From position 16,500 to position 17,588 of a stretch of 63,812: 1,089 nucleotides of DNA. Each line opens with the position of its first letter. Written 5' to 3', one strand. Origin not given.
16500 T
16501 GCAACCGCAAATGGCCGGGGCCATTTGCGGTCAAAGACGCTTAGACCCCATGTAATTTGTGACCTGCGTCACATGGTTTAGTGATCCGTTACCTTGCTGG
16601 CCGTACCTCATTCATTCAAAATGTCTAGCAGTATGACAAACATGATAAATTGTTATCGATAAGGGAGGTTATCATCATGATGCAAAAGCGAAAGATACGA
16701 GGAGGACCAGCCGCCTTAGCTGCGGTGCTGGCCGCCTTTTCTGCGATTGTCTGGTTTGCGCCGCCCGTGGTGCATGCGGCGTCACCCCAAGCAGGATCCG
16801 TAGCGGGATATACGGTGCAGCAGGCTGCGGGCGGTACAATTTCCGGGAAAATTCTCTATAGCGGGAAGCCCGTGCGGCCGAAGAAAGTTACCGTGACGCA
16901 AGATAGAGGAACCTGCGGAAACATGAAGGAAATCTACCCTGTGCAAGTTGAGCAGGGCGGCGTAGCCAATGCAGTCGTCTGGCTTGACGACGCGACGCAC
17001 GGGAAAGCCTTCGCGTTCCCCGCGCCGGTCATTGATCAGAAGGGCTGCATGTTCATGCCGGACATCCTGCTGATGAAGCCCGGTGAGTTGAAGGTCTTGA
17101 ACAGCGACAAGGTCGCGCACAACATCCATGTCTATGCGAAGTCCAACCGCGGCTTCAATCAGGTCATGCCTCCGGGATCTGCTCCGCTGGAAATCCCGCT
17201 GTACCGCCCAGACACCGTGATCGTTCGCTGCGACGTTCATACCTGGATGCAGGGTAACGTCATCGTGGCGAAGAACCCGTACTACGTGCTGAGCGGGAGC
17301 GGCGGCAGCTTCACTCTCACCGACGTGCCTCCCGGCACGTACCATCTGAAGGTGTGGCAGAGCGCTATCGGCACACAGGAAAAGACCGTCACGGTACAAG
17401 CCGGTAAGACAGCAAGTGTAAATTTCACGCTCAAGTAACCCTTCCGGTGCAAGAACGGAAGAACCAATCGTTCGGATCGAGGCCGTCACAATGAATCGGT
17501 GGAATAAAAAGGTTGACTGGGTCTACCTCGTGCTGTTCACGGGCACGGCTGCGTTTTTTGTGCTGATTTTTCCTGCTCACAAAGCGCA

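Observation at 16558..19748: Cupredoxin / Cyc2-like cytochrome-porin / cupredoxin operon: candidate outer-membrane metal-redox module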

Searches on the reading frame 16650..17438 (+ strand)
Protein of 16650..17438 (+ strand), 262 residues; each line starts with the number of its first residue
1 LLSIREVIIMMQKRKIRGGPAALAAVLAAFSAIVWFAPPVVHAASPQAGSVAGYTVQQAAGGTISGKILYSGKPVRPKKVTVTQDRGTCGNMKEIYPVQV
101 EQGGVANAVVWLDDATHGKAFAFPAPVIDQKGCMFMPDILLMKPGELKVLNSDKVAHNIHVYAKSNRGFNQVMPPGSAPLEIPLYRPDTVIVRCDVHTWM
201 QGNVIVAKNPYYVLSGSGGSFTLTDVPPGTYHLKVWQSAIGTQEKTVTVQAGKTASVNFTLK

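Call 3: search_protein_families(library=pfam, proteins=[window:16650-17438:+], max_evalue=1)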
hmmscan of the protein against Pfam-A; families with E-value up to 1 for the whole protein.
window:16650-17438:+ (262 aa): 10 families
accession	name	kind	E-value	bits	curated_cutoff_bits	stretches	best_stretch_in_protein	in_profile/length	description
PF13620.12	CarboxypepD_reg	-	6.6e-11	42.9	32.3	1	209-262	28-82/82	Carboxypeptidase regulatory-like domain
PF14686.12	fn3_3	-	3.9e-09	36.6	24.4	1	207-256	22-74/75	Polysaccharide lyase family 4, domain II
PF13715.12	CarbopepD_reg_2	-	3.5e-06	27.4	32.2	1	203-262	18-77/88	CarboxypepD_reg-like domain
PF08308.17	PEGA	-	0.00043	20.6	20.8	1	222-262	28-68/71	PEGA domain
PF09430.16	EMC7_beta-sandw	-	0.002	18.7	26.6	1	203-250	11-60/122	ER membrane protein complex subunit 7, beta-sandwich domain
PF11008.14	DUF2846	-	0.045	14.3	34.3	1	216-254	36-73/92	Protein of unknown function (DUF2846)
PF17802.7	SpaA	-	0.053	14.1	23.1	1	212-259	35-87/91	Prealbumin-like fold domain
PF10670.15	DUF4198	-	0.071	13.7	34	1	59-86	144-171/209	Domain of unknown function (DUF4198)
PF18998.6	Flg_new_2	-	0.094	13.2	23.6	1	208-260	15-70/73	Divergent InlB B-repeat domain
PF06280.18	fn3_5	-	0.15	13.2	27.6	1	237-261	55-78/112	Fn3-like domain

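Call 4: search_protein_families(library=ncbifam, proteins=[window:16650-17438:+], max_evalue=1)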
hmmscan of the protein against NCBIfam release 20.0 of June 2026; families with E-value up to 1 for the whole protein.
window:16650-17438:+ (262 aa): 2 families
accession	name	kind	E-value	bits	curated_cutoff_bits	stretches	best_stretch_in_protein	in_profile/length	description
NF052345.1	S_layer_anammox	exception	0.017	12.5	1400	1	213-261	1342-1391/1596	Kustd1514 family S-layer glycoprotein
TIGR03000.1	plancto_dom_1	domain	0.078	12.9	43.1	1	239-259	55-75/75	TIGR03000 domain-containing protein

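Call 7: search_solved_structures(query=window:16677-17438:+, max_evalue=10, show_alignments=3)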
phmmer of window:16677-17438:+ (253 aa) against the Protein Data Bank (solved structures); distinct sequences matched with E-value up to 10: 3.
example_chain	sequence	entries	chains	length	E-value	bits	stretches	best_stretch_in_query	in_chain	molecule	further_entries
1nkg_A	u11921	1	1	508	0.062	15.9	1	201-250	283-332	Rhamnogalacturonase B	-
2xhn_A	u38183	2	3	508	0.062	15.9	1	201-250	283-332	RHAMNOGALACTURONASE B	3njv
3njx_A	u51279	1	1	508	0.062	15.9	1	201-250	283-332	Rhamnogalacturonase B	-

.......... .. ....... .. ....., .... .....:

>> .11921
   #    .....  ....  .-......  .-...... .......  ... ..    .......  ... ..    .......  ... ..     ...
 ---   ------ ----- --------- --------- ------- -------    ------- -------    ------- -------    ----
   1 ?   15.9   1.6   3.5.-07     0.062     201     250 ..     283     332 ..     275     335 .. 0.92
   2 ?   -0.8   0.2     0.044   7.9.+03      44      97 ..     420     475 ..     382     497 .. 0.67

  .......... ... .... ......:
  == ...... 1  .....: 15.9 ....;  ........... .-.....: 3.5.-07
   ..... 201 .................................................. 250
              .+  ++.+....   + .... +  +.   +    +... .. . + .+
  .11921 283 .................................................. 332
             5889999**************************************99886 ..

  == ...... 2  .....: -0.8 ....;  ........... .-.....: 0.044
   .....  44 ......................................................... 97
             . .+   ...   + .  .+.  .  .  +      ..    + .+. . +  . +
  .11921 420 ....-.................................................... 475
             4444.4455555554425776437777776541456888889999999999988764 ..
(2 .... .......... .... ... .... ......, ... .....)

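Call 20: find_homologous_proteins(query=window:16677-17438:+)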
Query window:16677-17438:+ (253 aa): 158 proteins with E <= 0.001 among 3010 candidates; the best 120 are listed.
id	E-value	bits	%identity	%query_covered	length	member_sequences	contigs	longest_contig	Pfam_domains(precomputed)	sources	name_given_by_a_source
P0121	1.2e-166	570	100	100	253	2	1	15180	PF13715.13,PF14686.13,PF13620.13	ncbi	-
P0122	2.4e-160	550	94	100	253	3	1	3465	PF14686.13,PF13620.13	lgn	-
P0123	4.2e-142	490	88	91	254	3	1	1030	PF14686.13,PF13620.13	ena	-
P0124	5.7e-140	483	83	100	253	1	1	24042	PF14686.13,PF13620.13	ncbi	ncbi:MAG: carboxypeptidase regulatory-like domain-containing protein [Candidatus Acidiferrales bacte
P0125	3.6e-138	477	81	100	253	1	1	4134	PF13715.13,PF14686.13,PF13620.13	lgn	-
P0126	3.8e-131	454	78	100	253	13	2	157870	PF14686.13,PF13620.13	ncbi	ncbi:MAG: carboxypeptidase regulatory-like domain-containing protein [Candidatus Acidiferrales bacte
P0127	6.5e-130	450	87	85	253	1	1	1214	PF14686.13,PF13620.13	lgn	-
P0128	7.4e-122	424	72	100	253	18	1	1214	PF14686.13,PF13620.13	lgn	-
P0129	1.1e-121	423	72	100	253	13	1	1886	PF14686.13,PF13620.13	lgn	-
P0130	8.3e-121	420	73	100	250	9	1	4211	PF13715.13,PF14686.13,PF13620.13,PF22904.4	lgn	-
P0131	6.1e-120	417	72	100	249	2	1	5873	PF14686.13,PF13620.13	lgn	-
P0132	3.7e-119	415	71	100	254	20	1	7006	PF13715.13,PF14686.13,PF13620.13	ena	-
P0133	8.9e-118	410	69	100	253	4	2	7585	PF14686.13,PF13620.13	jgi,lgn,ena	-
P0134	9.0e-117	407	71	100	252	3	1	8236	PF14686.13,PF13620.13,PF22904.4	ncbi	-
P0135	7.7e-116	404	70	100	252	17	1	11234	PF14686.13,PF13620.13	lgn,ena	-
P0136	1.6e-114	400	67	100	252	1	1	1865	PF14686.13,PF13620.13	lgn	-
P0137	1.3e-113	397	69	100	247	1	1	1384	PF14686.13,PF13620.13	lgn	-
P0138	1.1e-112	394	67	100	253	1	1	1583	PF14686.13,PF13620.13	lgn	-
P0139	2.7e-112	392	66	100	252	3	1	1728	PF14686.13,PF13620.13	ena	-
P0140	2.8e-112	392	70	96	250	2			PF14686.13,PF13620.13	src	-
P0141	4.7e-112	391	67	100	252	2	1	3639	PF14686.13,PF13620.13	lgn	-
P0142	1.5e-110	386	65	100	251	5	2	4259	PF14686.13,PF13620.13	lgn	-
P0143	9.7e-110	384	67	99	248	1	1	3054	PF14686.13,PF13620.13,PF22904.4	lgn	-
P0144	1.4e-109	383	72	94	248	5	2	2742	PF13715.13,PF14686.13,PF13620.13,PF09430.17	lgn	-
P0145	1.5e-109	383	69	91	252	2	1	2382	PF14686.13,PF13620.13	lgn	-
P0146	2.8e-109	382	65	100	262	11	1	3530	PF14686.13,PF13620.13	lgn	-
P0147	4.5e-109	382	67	93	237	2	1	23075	PF14686.13,PF13620.13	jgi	jgi:hypothetical protein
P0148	5.7e-109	381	76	83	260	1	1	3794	PF14686.13,PF13620.13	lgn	-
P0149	8.7e-109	381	66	94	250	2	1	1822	PF14686.13,PF13620.13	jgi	jgi:hypothetical protein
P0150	1.3e-108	380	70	90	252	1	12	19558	PF13715.13,PF14686.13,PF13620.13,PF22904.4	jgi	jgi:plastocyanin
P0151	1.8e-108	380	68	96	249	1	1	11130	PF14686.13,PF13620.13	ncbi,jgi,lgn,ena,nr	ncbi:MAG TPA: carboxypeptidase regulatory-like domain-containing protein [Candidatus Acidoferrales b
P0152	2.0e-108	380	67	94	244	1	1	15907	PF13715.13,PF14686.13,PF13620.13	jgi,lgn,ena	-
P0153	2.2e-106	373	69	84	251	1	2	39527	PF13715.13,PF14686.13,PF13620.13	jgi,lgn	jgi:hypothetical protein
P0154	9.9e-106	371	67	94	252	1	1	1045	PF13715.13,PF14686.13,PF13620.13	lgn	-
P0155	9.6e-102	358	69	83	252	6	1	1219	PF14686.13,PF13620.13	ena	-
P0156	3.7e-100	353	69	83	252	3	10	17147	PF14686.13,PF13620.13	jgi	jgi:plastocyanin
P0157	4.6e-100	352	68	83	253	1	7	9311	PF14686.13,PF13620.13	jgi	jgi:plastocyanin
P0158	4.7e-100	352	68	87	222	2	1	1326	PF14686.13,PF13620.13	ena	-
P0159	5.8e-100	352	68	83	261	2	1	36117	PF14686.13,PF13620.13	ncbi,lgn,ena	-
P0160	9.8e-100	351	69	83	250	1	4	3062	PF14686.13,PF13620.13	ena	-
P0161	8.0e-99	348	64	94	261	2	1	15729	PF14686.13,PF13620.13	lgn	-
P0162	4.5e-98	346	61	95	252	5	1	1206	PF14686.13,PF13620.13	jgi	jgi:plastocyanin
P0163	1.3e-97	344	66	87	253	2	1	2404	PF14686.13,PF13620.13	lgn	-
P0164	1.4e-97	344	68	83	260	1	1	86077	PF14686.13,PF13620.13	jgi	jgi:plastocyanin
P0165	1.4e-97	344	69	83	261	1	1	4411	PF14686.13,PF13620.13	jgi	jgi:plastocyanin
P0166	4.1e-97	343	60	100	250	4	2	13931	PF14686.13,PF13620.13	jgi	jgi:plastocyanin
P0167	5.0e-97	342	68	83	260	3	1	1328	PF14686.13,PF13620.13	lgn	-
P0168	8.0e-97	342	64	87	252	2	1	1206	PF14686.13,PF13620.13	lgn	-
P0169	1.4e-96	341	65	83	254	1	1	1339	PF14686.13,PF13620.13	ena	-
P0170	2.1e-96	340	68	83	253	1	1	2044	PF14686.13,PF13620.13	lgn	-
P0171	5.9e-95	335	62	87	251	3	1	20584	PF14686.13,PF13620.13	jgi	jgi:plastocyanin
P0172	5.2e-94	332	65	83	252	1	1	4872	PF14686.13,PF13620.13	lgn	-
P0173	1.4e-93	331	59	98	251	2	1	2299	PF14686.13,PF13620.13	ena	-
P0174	2.1e-93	330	65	82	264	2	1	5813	PF14686.13,PF13620.13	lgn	-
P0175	3.9e-93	329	59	100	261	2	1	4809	PF14686.13,PF13620.13,PF22904.4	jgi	jgi:plastocyanin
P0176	4.5e-93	329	63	88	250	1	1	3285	PF14686.13,PF13620.13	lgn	-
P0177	7.5e-93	329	62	88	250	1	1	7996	PF14686.13,PF13620.13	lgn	-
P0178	3.1e-92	327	66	83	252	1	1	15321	PF14686.13,PF13620.13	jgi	jgi:plastocyanin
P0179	1.6e-91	324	62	85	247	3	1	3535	PF14686.13,PF13620.13,PF22904.4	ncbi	-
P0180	1.7e-91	324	63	83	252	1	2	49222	PF14686.13,PF13620.13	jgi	jgi:plastocyanin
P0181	3.5e-91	323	65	83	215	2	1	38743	PF14686.13,PF13620.13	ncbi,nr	ncbi:MAG TPA: carboxypeptidase regulatory-like domain-containing protein [Candidatus Dormibacteraeot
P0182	4.4e-91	323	64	83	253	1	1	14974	PF14686.13,PF13620.13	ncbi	-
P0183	1.0e-90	322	64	85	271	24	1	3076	PF13715.13,PF14686.13,PF13620.13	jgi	-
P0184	2.1e-90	321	65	82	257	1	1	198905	PF14686.13,PF13620.13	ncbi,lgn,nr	ncbi:MAG TPA: carboxypeptidase regulatory-like domain-containing protein [Candidatus Acidoferrales b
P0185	2.2e-90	320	63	87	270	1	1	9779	PF14686.13,PF13620.13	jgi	-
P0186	1.3e-89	318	59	88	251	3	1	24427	PF14686.13,PF13620.13,PF22904.4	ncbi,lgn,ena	-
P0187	1.4e-89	318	62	83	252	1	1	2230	PF14686.13,PF13620.13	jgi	jgi:plastocyanin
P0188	1.5e-88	314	62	85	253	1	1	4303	PF14686.13,PF13620.13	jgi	jgi:carboxypeptidase family protein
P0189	2.4e-88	314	62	85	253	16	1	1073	PF13620.13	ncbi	-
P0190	5.1e-88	313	61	83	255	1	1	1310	PF14686.13,PF13620.13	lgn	-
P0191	1.1e-87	312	62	88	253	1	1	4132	PF13620.13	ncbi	-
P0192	2.7e-87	310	63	81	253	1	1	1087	PF14686.13,PF13620.13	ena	-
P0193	7.2e-87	309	58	92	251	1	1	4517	PF14686.13,PF13620.13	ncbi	-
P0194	1.3e-86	308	61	85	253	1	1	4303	PF14686.13,PF13620.13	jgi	jgi:plastocyanin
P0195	1.8e-86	308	61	85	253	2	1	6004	PF14686.13,PF13620.13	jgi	jgi:plastocyanin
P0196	2.0e-86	308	61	88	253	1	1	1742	PF14686.13,PF13620.13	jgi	jgi:carboxypeptidase family protein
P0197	3.0e-86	307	62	82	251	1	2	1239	PF14686.13,PF13620.13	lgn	-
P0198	3.6e-85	303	60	82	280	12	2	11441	PF14686.13,PF13620.13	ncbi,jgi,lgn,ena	ncbi:MAG TPA: carboxypeptidase regulatory-like domain-containing protein [Candidatus Acidoferrales b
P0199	8.4e-85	302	60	87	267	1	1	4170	PF13715.13,PF14686.13,PF13620.13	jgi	jgi:plastocyanin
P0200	1.6e-84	301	61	83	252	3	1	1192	PF14686.13,PF13620.13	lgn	-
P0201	2.6e-84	301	54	100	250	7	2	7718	PF13620.13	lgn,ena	-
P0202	4.7e-84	300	61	87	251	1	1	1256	PF14686.13,PF13620.13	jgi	jgi:hypothetical protein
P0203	9.4e-84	299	54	99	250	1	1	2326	PF13715.13,PF14686.13,PF13620.13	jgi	jgi:hypothetical protein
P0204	2.1e-83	298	57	98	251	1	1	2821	PF14686.13,PF13620.13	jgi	jgi:plastocyanin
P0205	2.7e-83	297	59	88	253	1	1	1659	PF14686.13,PF13620.13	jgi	jgi:carboxypeptidase family protein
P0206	2.8e-83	297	55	98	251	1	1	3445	PF14686.13,PF13620.13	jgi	jgi:hypothetical protein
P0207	6.2e-83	296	61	83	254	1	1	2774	PF14686.13,PF13620.13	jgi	jgi:hypothetical protein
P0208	6.4e-83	296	55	95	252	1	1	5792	PF14686.13,PF13620.13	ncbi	-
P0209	1.0e-82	295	59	83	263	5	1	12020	PF13620.13,PF22904.4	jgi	jgi:plastocyanin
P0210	2.7e-81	291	59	82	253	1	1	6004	PF14686.13,PF13620.13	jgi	jgi:plastocyanin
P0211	5.6e-81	290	62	79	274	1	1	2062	PF14686.13,PF13620.13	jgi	jgi:plastocyanin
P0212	1.6e-80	288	56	87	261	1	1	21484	PF14686.13,PF13620.13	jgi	jgi:plastocyanin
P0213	3.3e-80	287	59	83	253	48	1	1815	PF13620.13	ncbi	-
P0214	5.8e-79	283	52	98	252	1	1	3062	PF14686.13,PF13620.13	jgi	jgi:plastocyanin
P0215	8.5e-79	283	53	95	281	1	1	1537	PF14686.13,PF13620.13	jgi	jgi:hypothetical protein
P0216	1.1e-77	279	57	86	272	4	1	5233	PF13620.13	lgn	-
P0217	1.4e-77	279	57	83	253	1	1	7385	PF13620.13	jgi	jgi:plastocyanin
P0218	2.0e-77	278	57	83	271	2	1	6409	PF14686.13,PF13620.13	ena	-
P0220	8.5e-68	246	53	82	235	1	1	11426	PF14686.13,PF13620.13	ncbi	-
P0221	2.0e-60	222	58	64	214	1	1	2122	PF13620.13,PF00710.26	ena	-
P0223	1.5e-57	213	62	60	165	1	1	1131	PF14686.13,PF13620.13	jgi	jgi:hypothetical protein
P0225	4.6e-43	165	40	77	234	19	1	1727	PF13715.13,PF14686.13,PF08308.18,PF13620.13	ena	-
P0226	6.3e-43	165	40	94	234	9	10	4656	PF13715.13,PF14686.13,PF08308.18,PF13620.13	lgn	-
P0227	5.8e-40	155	39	81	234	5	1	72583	PF14686.13,PF13620.13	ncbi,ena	-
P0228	2.8e-38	150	40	80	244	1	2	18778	PF14686.13,PF13620.13,PF09430.17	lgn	-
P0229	2.5e-37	147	35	94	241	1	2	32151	PF13715.13,PF14686.13,PF13620.13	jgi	jgi:plastocyanin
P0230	1.4e-36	144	37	85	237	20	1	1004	PF13715.13,PF14686.13,PF13620.13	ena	-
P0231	5.9e-36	142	37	80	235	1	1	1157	PF13715.13,PF14686.13,PF13620.13,PF22904.4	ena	-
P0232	1.6e-35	141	36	80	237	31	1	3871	PF13715.13,PF14686.13,PF13620.13,PF22904.4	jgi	jgi:hypothetical protein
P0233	8.2e-35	138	36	80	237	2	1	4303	PF13715.13,PF14686.13,PF13620.13,PF22904.4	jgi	jgi:hypothetical protein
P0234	3.1e-34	137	37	81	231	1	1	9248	PF14686.13,PF13620.13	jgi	jgi:plastocyanin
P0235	5.6e-34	136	35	83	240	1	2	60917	PF13715.13,PF14686.13,PF13620.13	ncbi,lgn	ncbi:MAG: carboxypeptidase regulatory-like domain-containing protein [Candidatus Acidiferrales bacte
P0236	4.7e-33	133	34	80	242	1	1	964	PF13715.13,PF14686.13,PF08308.18,PF13620.13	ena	-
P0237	7.7e-33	132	37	79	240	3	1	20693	PF14686.13,PF13620.13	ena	-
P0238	1.2e-32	131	34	79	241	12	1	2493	PF13715.13,PF14686.13,PF08308.18,PF13620.13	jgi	jgi:plastocyanin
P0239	5.1e-32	129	36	80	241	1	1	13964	PF13715.13,PF14686.13,PF13620.13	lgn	-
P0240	1.6e-31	128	38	79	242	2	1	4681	PF13715.13,PF14686.13,PF13620.13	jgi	jgi:hypothetical protein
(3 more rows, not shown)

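Call 34: predict_structure(alignment_id=A2)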
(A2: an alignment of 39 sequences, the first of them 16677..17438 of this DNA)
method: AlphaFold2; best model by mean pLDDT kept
length: 253 residues; sequences in the alignment: 39
mean_pLDDT: 90.3   pTM: 0.80
mean pLDDT of the five models: 90.3, 89.6, 88.8, 88.8, 88.1
residues with pLDDT >= 90: 206; 70-90: 14; 50-70: 25; < 50: 8
segments of 3 or more residues with pLDDT < 50: 1-4
pLDDT, mean of each block of 10 residues (from residue 1): 47 65 69 55 86 98 94 94 94 96 95 97 97 98 97 96 97 97 95 98 98 98 98 98 98 96
secondary structure, 60 per line:
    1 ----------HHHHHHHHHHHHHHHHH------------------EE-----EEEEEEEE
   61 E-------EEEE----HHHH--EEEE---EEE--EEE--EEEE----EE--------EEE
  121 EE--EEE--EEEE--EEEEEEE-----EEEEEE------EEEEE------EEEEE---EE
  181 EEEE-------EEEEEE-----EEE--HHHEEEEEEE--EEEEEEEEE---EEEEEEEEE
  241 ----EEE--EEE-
elements in order: H11-27 E53-61 E69-72 H77-80 E83-86 E90-92 E95-97 E100-103 E118-122 E125-127 E130-133 E136-142 E148-153 E160-164 E171-175 E179-184 E192-197 E203-205 E211-217 E220-228 E232-240 E245-247 E250-252

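Call 38: fold_search(model_id=the predicted structure, library=pdb)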
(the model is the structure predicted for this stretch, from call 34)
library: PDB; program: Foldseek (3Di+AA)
matches with E <= 10: 1029; with E <= 0.001: 30
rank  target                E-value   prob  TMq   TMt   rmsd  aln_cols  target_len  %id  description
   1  6hbe_C                2.2e-05  1.00  0.31  0.19   4.1       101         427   20  Cu-containing nitrite reductase (NirK) from Thermus scotoductus SA-01 (released 2019-01-23)
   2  6hbe_A                3.2e-05  1.00  0.31  0.19   4.1       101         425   20  Cu-containing nitrite reductase (NirK) from Thermus scotoductus SA-01 (released 2019-01-23)
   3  2gb2                  1.1e-04  1.00  0.30  0.69   3.2        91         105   22  The P52G mutant of amicyanin in the Cu(II) state. (released 2006-08-01)
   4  5fc9_A                1.1e-04  1.00  0.29  0.73   3.8        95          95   21  Novel Purple Cupredoxin from Nitrosopumilus maritimus (released 2016-05-11)
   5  1sfd_A                1.9e-04  1.00  0.30  0.69   9.2       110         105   20  oxidized form of amicyanin mutant P94F (released 2004-07-27)
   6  4hcf_B                2.0e-04  1.00  0.27  0.64   2.7        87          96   21  Crystal Structure of Uncharacterized Cupredoxin-like Domain Protein Cupredoxin_1 with Copper Bound from Bacillus anthr (released 2012-10-17)
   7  1pcs                  2.1e-04  1.00  0.28  0.67   2.9        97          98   18  THE 2.15 A CRYSTAL STRUCTURE OF A TRIPLE MUTANT PLASTOCYANIN FROM THE CYANOBACTERIUM SYNECHOCYSTIS SP. PCC 6803 (released 1997-12-17)
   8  1mda_A                2.1e-04  1.00  0.31  0.71  11.3       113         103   18  CRYSTAL STRUCTURE OF AN ELECTRON-TRANSFER COMPLEX BETWEEN METHYLAMINE DEHYDROGENASE AND AMICYANIN (released 1993-10-31)
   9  2idq                  2.3e-04  1.00  0.30  0.69   2.2        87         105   21  Structure of M98A mutant of amicyanin, Cu(II) (released 2007-03-13)
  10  1sf3                  2.5e-04  1.00  0.30  0.68   9.8       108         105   20  Structure of the reduced form of the P94A mutant of amicyanin (released 2004-07-27)
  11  4hcf_A                2.8e-04  1.00  0.27  0.69   2.8        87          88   21  Crystal Structure of Uncharacterized Cupredoxin-like Domain Protein Cupredoxin_1 with Copper Bound from Bacillus anthr (released 2012-10-17)
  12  4p5r                  3.3e-04  1.00  0.29  0.67   3.5        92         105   23  Structure of oxidized W45Y mutant of amicyanin (released 2014-04-23)
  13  7pcy                  3.5e-04  1.00  0.29  0.71   2.9        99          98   17  THE CRYSTAL STRUCTURE OF PLASTOCYANIN FROM A GREEN ALGA, ENTEROMORPHA PROLIFERA (released 1990-07-15)
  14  5u7n_F                3.5e-04  1.00  0.27  0.57   4.2        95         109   19  CRYSTAL STRUCTURE OF A CHIMERIC CUA DOMAIN (SUBUNIT II) OF CYTOCHROME BA3 FROM THERMUS THERMOPHILUS WITH THE AMICYANIN (released 2017-11-22)
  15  1id2_A                3.7e-04  1.00  0.28  0.64   2.9        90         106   20  CRYSTAL STRUCTURE OF AMICYANIN FROM PARACOCCUS VERSUTUS (THIOBACILLUS VERSUTUS) (released 2001-04-11)
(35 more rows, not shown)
